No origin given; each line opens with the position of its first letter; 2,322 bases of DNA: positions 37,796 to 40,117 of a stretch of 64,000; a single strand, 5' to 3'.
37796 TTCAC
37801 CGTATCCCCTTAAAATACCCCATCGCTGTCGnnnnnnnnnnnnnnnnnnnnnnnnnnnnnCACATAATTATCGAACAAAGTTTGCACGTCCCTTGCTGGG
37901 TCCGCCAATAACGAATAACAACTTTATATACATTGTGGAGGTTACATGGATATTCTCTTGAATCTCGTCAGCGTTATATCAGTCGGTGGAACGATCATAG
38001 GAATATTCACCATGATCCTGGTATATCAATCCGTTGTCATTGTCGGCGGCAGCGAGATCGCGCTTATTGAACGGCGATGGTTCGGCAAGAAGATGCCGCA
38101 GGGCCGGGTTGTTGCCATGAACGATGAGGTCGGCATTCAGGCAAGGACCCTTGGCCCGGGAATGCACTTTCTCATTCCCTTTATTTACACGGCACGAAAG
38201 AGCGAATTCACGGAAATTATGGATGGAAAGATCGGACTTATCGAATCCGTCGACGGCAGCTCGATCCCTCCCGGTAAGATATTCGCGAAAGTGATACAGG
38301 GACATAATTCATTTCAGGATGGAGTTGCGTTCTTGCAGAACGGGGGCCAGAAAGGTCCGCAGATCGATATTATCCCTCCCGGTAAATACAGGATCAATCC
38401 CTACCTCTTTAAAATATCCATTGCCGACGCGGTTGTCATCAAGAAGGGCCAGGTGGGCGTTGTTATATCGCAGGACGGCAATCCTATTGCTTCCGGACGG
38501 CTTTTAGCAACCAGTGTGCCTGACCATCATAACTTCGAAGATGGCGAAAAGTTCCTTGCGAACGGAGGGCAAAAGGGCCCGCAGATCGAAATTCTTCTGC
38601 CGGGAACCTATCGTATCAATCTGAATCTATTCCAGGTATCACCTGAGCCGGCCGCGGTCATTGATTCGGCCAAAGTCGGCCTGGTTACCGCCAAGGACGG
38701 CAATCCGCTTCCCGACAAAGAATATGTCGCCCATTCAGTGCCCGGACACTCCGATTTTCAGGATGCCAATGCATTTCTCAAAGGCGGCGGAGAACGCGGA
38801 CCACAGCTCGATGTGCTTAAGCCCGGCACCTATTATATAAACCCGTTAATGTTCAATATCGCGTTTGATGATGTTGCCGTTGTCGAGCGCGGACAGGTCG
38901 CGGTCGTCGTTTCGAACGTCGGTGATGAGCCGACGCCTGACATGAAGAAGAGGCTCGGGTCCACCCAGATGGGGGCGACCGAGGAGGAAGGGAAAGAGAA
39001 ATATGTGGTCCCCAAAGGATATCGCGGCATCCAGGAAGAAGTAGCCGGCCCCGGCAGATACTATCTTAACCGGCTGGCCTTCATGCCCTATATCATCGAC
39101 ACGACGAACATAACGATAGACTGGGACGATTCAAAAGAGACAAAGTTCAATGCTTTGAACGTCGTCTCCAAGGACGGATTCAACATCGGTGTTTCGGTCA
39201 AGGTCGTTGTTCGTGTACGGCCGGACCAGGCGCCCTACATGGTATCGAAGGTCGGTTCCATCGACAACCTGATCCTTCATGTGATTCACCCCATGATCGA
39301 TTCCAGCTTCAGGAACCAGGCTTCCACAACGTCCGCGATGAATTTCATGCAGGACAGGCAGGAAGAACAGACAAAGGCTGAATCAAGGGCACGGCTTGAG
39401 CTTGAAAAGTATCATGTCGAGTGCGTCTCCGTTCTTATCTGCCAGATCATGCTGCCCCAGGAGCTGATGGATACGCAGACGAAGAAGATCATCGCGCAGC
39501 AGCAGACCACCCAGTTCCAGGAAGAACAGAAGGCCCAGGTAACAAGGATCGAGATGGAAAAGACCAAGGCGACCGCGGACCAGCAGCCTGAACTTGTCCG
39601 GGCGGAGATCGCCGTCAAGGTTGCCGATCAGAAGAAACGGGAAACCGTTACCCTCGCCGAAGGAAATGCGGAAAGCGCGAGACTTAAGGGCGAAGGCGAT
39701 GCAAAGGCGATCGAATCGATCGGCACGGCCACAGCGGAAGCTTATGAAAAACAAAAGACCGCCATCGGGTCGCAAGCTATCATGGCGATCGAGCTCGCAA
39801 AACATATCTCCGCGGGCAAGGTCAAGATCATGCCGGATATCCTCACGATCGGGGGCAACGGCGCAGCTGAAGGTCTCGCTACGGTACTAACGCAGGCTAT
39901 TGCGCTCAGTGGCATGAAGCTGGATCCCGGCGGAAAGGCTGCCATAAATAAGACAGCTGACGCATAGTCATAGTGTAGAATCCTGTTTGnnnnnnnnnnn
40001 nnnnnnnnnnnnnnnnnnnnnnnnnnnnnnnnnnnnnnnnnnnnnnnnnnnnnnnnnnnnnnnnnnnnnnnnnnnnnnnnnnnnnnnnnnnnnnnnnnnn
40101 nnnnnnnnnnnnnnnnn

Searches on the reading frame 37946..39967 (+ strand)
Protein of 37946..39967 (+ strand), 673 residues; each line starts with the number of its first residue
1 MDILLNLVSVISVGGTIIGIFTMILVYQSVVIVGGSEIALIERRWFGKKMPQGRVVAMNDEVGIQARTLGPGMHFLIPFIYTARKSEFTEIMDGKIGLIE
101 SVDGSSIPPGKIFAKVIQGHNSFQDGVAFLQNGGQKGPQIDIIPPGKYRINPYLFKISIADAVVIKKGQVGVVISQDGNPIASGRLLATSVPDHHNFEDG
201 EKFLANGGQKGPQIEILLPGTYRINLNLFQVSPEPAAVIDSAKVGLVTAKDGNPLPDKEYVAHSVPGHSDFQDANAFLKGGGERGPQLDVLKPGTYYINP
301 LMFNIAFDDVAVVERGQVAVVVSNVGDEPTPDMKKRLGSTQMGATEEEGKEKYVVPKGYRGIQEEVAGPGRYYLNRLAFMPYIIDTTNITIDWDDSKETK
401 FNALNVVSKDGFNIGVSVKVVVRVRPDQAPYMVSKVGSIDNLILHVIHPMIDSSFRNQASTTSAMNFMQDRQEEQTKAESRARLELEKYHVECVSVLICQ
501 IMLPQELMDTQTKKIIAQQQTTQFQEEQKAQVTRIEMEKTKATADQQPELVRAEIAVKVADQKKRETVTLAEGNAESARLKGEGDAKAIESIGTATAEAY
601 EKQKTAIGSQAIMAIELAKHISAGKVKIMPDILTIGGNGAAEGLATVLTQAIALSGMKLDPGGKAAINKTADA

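Call 95: search_protein_families(library=pfam, proteins=[window:37946-39967:+], max_evalue=0.0001)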
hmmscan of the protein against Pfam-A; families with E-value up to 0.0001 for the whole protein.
window:37946-39967:+ (673 aa): 1 family
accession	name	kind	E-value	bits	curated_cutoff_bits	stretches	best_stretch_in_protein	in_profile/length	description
PF01145.31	Band_7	-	8.3e-23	81.8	23.6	1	355-531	3-175/176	SPFH domain / Band 7 family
